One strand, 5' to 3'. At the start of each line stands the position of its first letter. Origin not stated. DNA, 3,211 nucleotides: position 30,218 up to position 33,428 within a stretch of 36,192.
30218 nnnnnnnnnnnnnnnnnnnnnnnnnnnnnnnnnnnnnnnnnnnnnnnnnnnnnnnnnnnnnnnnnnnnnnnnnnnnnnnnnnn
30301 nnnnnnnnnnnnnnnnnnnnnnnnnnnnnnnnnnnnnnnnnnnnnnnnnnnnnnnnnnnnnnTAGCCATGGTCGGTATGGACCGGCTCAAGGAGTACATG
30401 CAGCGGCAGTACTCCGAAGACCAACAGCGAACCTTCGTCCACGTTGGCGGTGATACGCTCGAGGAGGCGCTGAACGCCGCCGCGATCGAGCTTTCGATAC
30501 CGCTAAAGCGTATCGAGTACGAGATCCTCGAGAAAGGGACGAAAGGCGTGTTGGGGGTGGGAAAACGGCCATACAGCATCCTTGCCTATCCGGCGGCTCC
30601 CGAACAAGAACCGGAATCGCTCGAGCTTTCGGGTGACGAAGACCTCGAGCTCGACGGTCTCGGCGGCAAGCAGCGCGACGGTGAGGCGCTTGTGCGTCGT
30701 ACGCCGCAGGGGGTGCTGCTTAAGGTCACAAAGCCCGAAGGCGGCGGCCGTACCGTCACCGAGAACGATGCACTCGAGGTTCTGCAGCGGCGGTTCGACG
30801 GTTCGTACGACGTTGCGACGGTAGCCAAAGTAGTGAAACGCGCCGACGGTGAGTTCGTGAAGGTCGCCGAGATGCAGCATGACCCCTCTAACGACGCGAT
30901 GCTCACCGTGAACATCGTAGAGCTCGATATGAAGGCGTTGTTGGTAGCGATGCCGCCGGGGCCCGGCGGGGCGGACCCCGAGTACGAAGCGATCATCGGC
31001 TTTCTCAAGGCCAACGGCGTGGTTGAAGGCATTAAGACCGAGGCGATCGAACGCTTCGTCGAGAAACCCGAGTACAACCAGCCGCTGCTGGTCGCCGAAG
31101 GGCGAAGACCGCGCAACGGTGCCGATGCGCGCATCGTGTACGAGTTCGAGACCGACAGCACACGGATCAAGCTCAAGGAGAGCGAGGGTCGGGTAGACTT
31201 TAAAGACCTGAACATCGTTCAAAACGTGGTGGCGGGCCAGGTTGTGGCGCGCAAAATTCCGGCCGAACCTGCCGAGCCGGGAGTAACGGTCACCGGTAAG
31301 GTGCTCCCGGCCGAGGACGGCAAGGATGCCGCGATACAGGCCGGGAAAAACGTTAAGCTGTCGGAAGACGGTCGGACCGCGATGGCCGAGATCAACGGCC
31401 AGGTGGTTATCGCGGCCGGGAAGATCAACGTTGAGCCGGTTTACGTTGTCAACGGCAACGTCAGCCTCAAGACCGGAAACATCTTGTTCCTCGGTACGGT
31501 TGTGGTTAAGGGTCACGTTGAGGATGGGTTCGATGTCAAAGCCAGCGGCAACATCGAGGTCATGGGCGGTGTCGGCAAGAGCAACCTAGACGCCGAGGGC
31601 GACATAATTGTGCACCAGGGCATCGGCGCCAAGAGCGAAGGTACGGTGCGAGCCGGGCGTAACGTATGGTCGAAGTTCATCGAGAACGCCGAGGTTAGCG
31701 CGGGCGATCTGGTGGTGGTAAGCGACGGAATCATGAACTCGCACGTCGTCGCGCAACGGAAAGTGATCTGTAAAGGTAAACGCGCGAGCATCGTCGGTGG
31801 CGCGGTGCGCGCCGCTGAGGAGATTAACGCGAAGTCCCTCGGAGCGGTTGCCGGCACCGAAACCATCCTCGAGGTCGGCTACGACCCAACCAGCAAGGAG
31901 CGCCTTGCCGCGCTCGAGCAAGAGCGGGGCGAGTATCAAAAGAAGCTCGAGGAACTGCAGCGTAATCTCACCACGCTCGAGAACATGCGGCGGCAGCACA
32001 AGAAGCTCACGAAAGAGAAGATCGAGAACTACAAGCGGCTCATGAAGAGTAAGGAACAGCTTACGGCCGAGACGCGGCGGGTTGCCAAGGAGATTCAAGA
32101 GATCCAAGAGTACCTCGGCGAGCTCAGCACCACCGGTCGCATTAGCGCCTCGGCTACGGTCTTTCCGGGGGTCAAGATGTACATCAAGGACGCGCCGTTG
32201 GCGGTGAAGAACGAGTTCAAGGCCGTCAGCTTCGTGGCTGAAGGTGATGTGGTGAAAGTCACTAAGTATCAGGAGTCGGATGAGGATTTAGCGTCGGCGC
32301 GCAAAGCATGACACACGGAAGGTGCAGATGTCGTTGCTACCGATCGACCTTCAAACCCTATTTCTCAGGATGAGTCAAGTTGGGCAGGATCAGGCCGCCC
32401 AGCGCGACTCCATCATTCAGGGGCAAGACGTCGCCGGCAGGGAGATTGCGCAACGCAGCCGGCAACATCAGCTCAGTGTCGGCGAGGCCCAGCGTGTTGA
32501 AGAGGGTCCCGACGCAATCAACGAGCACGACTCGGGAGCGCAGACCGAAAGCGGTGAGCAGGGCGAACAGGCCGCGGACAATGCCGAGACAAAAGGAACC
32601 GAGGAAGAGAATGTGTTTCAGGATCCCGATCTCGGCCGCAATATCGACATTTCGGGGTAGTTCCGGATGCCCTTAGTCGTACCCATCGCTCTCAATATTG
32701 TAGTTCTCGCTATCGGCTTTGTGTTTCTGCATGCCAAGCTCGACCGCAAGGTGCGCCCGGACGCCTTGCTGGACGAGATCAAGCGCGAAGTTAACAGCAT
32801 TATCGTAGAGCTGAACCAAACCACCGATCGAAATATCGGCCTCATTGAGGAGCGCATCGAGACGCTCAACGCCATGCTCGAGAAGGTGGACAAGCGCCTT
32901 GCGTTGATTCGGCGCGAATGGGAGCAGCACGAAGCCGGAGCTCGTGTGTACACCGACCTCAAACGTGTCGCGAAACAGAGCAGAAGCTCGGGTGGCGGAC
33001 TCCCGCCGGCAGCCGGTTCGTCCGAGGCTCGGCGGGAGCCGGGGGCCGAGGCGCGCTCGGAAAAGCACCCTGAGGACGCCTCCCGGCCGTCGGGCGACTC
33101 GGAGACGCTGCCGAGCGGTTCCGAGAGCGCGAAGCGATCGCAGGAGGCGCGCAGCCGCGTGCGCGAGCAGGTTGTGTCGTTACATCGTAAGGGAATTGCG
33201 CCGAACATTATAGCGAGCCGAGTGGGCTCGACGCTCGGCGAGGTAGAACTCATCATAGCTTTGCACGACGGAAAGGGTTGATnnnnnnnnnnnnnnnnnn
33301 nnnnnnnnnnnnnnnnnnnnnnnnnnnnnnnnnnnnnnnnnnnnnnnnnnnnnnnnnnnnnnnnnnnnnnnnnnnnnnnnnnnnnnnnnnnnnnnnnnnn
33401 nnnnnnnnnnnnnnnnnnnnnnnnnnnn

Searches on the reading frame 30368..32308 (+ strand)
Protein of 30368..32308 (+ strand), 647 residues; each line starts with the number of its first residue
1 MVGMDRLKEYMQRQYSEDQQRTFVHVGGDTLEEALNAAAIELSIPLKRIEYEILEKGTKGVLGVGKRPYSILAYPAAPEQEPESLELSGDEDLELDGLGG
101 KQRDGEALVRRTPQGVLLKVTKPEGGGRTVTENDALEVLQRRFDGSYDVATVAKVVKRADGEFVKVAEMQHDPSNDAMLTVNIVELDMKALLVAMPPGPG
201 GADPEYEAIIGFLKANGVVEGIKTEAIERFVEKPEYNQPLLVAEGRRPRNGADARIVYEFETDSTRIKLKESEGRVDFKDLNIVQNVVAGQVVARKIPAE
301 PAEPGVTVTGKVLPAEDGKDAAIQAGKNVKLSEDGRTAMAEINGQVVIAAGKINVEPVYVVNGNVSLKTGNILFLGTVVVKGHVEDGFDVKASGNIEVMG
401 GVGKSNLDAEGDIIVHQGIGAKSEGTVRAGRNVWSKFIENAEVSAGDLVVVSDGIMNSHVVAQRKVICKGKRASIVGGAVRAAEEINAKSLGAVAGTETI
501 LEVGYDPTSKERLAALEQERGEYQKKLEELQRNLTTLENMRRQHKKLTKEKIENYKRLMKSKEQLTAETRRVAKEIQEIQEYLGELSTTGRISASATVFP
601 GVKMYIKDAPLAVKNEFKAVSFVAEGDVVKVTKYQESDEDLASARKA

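Call 5: search_protein_families(library=pfam, proteins=[window:30368-32308:+], max_evalue=0.01)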
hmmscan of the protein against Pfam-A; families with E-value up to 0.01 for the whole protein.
window:30368-32308:+ (647 aa): 4 families
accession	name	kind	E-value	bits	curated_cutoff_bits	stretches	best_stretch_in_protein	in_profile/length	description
PF03961.19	FapA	-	9.2e-75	252.2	31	1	357-626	1-269/272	Flagellar Assembly Protein A beta solenoid domain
PF20250.3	FapA_N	-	5.5e-49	166.4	27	1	180-349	2-176/178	Flagellar Assembly Protein A N-terminal region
PF14804.11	Jag_N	-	6.3e-14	52.6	25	1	28-74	3-49/50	Jag N-terminus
PF13361.12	UvrD_C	-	0.006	16.5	25.6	1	505-582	195-270/350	UvrD-like helicase C-terminal domain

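Call 16: find_related_loci(query=A1, collection=genome_contigs, flank=10000)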
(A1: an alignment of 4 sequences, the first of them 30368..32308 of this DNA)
Query A1 (647 aa) in genome_contigs; peptide patterns used: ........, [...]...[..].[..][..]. (x = any residue, [..] = any of these).
524 stretches matched a pattern; 387 encode a relative of the query (tblastn E <= 1e-3); the best 80 are kept; 80 distinct loci.
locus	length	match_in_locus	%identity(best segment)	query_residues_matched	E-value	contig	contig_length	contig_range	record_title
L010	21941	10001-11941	96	1-647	0e+0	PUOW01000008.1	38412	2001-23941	MAG: Spirochaetaceae bacterium isolate B1Sed10_122m B1-Sed10-C729, whole genome shotgun sequence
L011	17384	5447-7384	86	1-646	0e+0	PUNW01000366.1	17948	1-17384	MAG: Spirochaetaceae bacterium isolate B1Sed10_166 B1-Sed10-C3382, whole genome shotgun sequence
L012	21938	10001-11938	85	1-646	0e+0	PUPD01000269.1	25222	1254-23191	MAG: Spirochaetaceae bacterium isolate B1Sed10_113R1 B1-Sed10-C1695, whole genome shotgun sequence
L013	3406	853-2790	81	1-646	0e+0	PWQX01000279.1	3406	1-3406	MAG: Spirochaetaceae bacterium isolate CSSed10_65m CS-Sed10-C108681, whole genome shotgun sequence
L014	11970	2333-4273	58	1-647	0e+0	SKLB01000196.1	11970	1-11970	MAG: Spirochaetales bacterium isolate CSSed162cmA_192 CSSed16-2cmA-17442, whole genome shotgun sequence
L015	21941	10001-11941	59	1-647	0e+0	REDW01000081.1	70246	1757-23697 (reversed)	MAG: Spirochaetaceae bacterium isolate GEM2.Bin48 NODE_225_length_70246_cov_11.2323, whole genome shotgun sequence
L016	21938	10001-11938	61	1-646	0e+0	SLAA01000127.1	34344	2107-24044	MAG: Spirochaetales bacterium isolate CSSed162cmB_373 CSSed16-2cmB-1615, whole genome shotgun sequence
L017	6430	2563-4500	60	1-646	0e+0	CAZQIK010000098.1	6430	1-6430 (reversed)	MAG TPA_asm: uncultured Spirochaeta sp. isolate binchicken_co8_341 genome assembly, contig: NODE_24055_length_6430_cov_6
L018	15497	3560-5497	59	1-645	0e+0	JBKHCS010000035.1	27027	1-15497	MAG: Spirochaetaceae bacterium isolate D1M03_12 NODE_832_length_27027_cov_9.015016, whole genome shotgun sequence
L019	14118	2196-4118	58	1-641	0e+0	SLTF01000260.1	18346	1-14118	MAG: Spirochaetales bacterium isolate CSSed165cm_90 CSSed16-5cm-7844, whole genome shotgun sequence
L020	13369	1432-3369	58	1-645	0e+0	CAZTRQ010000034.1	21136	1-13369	MAG TPA_asm: uncultured Spirochaetaceae bacterium isolate binchicken_co8_186 genome assembly, contig: NODE_3967_length_2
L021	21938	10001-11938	58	1-645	0e+0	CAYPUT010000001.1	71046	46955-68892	MAG TPA_asm: uncultured Spirochaetaceae bacterium isolate SRP141376_co3_459 genome assembly, contig: NODE_844_length_710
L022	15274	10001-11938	58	1-645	0e+0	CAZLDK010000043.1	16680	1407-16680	MAG TPA_asm: uncultured Spirochaetaceae bacterium isolate SRP332253_co1_172 genome assembly, contig: NODE_5695_length_16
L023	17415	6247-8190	58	1-647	0e+0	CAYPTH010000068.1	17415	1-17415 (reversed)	MAG TPA_asm: uncultured Spirochaetaceae bacterium isolate binchicken_co8_361 genome assembly, contig: NODE_5560_length_1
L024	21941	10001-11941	57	1-647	0e+0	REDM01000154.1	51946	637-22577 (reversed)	MAG: Spirochaetaceae bacterium isolate GEM2.Bin30 NODE_491_length_51946_cov_56.1921, whole genome shotgun sequence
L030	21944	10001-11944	56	1-646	0e+0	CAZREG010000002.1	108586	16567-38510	MAG TPA_asm: uncultured Spirochaetaceae bacterium isolate binchicken_co8_177 genome assembly, contig: NODE_63_length_108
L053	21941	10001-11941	51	1-642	0e+0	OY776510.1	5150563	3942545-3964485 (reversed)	MAG: Spirochaetia bacterium isolate 10f9290b-63d0-4de7-b2b2-356c5ab5f7f1 genome assembly, chromosome: 1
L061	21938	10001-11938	51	2-645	0e+0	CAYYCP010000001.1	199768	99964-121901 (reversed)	MAG TPA_asm: uncultured Spirochaetales bacterium isolate SRP167436_co1_347 genome assembly, contig: NODE_20_length_19976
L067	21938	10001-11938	49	1-641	0e+0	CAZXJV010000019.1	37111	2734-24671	MAG TPA_asm: uncultured Treponema sp. isolate SRP241326_co1_322 genome assembly, contig: NODE_1809_length_37111_cov_5.72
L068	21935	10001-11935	49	2-641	0e+0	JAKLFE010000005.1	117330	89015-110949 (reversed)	MAG: Spirochaetes bacterium isolate RA.bin15 RA.bin15_5, whole genome shotgun sequence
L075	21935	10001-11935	48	2-641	0e+0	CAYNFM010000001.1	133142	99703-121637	MAG TPA_asm: uncultured Treponemataceae bacterium isolate binchicken_co3_299 genome assembly, contig: NODE_241_length_13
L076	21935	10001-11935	49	2-640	0e+0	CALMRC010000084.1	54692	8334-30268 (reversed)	MAG TPA_asm: uncultured Spirochaetes bacterium isolate SRR6284162_bin.1_CONCOCT_v1.1_MAG genome assembly, contig: ERZ795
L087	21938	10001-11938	48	1-641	0e+0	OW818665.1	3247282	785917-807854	metagenome genome assembly, chromosome: 1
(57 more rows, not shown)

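Call 42: search_protein_families(library=ncbifam, proteins=[window:30368-32308:+], max_evalue=0.01)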
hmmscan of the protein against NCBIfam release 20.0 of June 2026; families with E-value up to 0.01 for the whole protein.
window:30368-32308:+ (647 aa): 6 families
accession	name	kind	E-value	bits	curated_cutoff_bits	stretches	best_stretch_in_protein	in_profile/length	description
NF041568.1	Jag_EloR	equivalog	2.9e-05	24.1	145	1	25-71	3-50/203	RNA-binding cell elongation regulator Jag/EloR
TIGR02168.1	SMC_prok_B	equivalog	0.00054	17.8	567.35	1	511-583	693-765/1181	chromosome segregation protein SMC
NF003034.1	PRK03918.1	equivalog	0.0012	16.9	700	1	511-585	252-325/878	DNA double-strand break repair ATPase Rad50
TIGR02169.1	SMC_prok_A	equivalog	0.0042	14.8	729.4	1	505-587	669-751/1165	chromosome segregation protein SMC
NF010448.0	PRK13874.1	subfamily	0.0087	15.1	225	0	524-583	52-111/246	conjugal transfer protein TrbJ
NF045487.1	ASRP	equivalog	0.0088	14.7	300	0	510-586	148-223/593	archaea-specific SMC-related protein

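Call 43: search_protein_families(library=pfam, proteins=[L030:12828-14708:+, L053:12874-14658:+], max_evalue=0.01)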
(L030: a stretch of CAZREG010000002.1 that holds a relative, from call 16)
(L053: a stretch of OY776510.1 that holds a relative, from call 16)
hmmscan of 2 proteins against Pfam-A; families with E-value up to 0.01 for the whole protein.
L030:12828-14708:+ (627 aa): 3 families
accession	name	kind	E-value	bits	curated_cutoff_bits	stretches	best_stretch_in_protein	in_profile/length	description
PF02518.31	HATPase_c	-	2.2e-15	57.5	26.4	1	375-502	7-107/111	Histidine kinase-, DNA gyrase B-, and HSP90-like ATPase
PF01627.28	Hpt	-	7.5e-12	45.8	24.6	1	9-97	3-80/84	Hpt domain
PF07194.16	P2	-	0.0004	20.8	23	1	171-241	1-74/81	P2 response regulator binding domain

L053:12874-14658:+ (595 aa): 4 families
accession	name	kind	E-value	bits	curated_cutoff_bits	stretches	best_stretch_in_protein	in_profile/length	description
PF02518.31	HATPase_c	-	3.5e-16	60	26.4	1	344-467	6-110/111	Histidine kinase-, DNA gyrase B-, and HSP90-like ATPase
PF01627.28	Hpt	-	2.6e-10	40.8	24.6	1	9-86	5-69/84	Hpt domain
PF07194.16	P2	-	3.9e-10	40.1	23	1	130-206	2-80/81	P2 response regulator binding domain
PF13589.12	HATPase_c_3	-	0.0022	18.5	25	1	365-398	14-48/137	Histidine kinase-, DNA gyrase B-, and HSP90-like ATPase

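Call 66: search_protein_families(library=pfam, proteins=[L067:12978-13787:+, L087:12937-13722:+, L061:12992-13942:+, L075:15339-16739:-, L076:15315-16712:-, L068:15461-16915:-], max_evalue=0.001)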
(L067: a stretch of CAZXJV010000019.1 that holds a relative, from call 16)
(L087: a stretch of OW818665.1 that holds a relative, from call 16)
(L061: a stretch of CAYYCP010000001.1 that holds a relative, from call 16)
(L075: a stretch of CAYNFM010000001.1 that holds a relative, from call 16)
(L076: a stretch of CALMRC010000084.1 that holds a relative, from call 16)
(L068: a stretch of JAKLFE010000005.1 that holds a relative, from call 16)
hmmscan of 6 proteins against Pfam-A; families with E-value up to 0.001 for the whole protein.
L067:12978-13787:+ (270 aa): 0 families

L087:12937-13722:+ (262 aa): 0 families

L061:12992-13942:+ (317 aa): 0 families

L075:15339-16739:- (466 aa): 3 families
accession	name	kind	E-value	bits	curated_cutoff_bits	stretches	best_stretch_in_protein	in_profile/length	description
PF08245.18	Mur_ligase_M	-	1e-21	78.3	24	1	118-302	1-199/200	Mur ligase middle domain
PF21799.2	MurD-like_N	-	7.9e-10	39.3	27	1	15-102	3-84/88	Mur ligase MurD-like, N-terminal domain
PF02875.26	Mur_ligase_C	-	3.5e-09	38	28.4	1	325-437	1-125/127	Mur ligase, glutamate ligase domain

L076:15315-16712:- (465 aa): 11 families
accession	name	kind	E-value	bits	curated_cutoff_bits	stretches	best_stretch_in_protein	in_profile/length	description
PF00158.32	Sigma54_activat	-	4e-73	245.1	20.2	1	154-321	1-168/168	Sigma-54 interaction domain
PF00072.30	Response_reg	-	2.6e-30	105.3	30.2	1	16-124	1-109/111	Response regulator receiver domain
PF25601.1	AAA_lid_14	-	1.1e-27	96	27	1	326-406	1-81/87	AAA+ ATPase lid domain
PF14532.12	Sigma54_activ_2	-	4.5e-23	82.5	25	1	155-325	1-138/138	Sigma-54 interaction domain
PF02954.25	HTH_8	-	2.9e-15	56.1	22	1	415-456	1-42/42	Bacterial regulatory protein, Fis family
PF13191.12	AAA_16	-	1.7e-07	32.3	32.6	1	155-230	3-85/167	AAA ATPase domain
PF07728.20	AAA_5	-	3.4e-07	30.8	22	1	178-296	2-123/139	AAA domain (dynein-related subfamily)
PF01078.27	Mg_chelatase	-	3.6e-07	30.2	20.3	1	176-295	23-157/207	Magnesium chelatase, subunit ChlI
PF07724.20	AAA_2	-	1.8e-06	28.5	27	1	175-304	3-133/166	AAA domain (Cdc48 subfamily)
PF00004.35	AAA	-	1.3e-05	26.1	21.2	1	178-303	1-115/131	ATPase family associated with various cellular activities (AAA)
PF13518.12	HTH_28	-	0.00039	20.9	25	0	428-461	8-41/52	Helix-turn-helix domain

L068:15461-16915:- (484 aa): 1 family
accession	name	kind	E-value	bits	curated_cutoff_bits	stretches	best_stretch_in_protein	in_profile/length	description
PF00474.23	SSF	-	3.1e-17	63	22.8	1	69-226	1-161/406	Sodium:solute symporter family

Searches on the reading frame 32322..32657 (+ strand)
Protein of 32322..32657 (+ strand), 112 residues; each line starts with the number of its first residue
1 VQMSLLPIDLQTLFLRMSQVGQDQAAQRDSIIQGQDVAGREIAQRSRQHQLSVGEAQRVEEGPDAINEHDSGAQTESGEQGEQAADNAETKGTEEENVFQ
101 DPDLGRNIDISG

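Call 5: search_protein_families(library=pfam, proteins=[window:32322-32657:+], max_evalue=0.01)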
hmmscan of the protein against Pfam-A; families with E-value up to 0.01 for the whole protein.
window:32322-32657:+ (112 aa): 0 families

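Call 42: search_protein_families(library=ncbifam, proteins=[window:32322-32657:+], max_evalue=0.01)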
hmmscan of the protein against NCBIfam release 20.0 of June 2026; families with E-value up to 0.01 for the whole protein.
window:32322-32657:+ (112 aa): 0 families
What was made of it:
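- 32322..32660 (+): Small conserved protein (112 aa). It occupies the 'YjfB-like' slot of the sigma28-FapA-YjfB-TM+HTH sub-module. Context gene. No Pfam or NCBIfam hit (calls 5, 42).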

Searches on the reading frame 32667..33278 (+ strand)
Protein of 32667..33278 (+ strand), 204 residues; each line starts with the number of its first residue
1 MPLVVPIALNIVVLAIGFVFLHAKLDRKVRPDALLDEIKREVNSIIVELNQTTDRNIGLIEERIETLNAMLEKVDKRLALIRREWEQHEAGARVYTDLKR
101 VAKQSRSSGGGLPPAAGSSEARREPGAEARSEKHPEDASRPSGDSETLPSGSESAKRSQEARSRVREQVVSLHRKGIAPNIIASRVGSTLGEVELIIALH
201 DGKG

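Call 5: search_protein_families(library=pfam, proteins=[window:32667-33278:+], max_evalue=0.01)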
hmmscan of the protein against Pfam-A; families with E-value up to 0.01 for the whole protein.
window:32667-33278:+ (204 aa): 2 families
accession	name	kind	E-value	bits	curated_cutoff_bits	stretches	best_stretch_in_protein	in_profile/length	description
PF19610.4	DUF6115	-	6.6e-05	23.7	27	1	136-199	72-133/134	Family of unknown function (DUF6115)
PF13851.11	GAS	-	0.0056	16.5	32.3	1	36-84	123-171/200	Growth-arrest specific micro-tubule binding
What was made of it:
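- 32667..33281 (+): 204-aa protein with an N-terminal TM segment and a C-terminal HTH-like domain (DUF6115). Its stop codon lies 1 nt before the Hsp70 start. Context gene. DUF6115 scores 23.7 bits, below its cut-off (call 5).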

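Call 42: search_protein_families(library=ncbifam, proteins=[window:32667-33278:+], max_evalue=0.01)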
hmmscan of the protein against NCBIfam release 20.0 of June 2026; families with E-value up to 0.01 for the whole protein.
window:32667-33278:+ (204 aa): 1 family
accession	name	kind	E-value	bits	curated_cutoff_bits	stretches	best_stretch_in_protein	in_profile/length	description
NF047515.1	SpiroCoCo_C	equivalog_domain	1.5e-06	27.6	125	1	153-197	269-313/313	SpiroCoCo family coiled-coil protein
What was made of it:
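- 32667..33281 (+): Weak SpiroCoCo_C hit (call 42).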
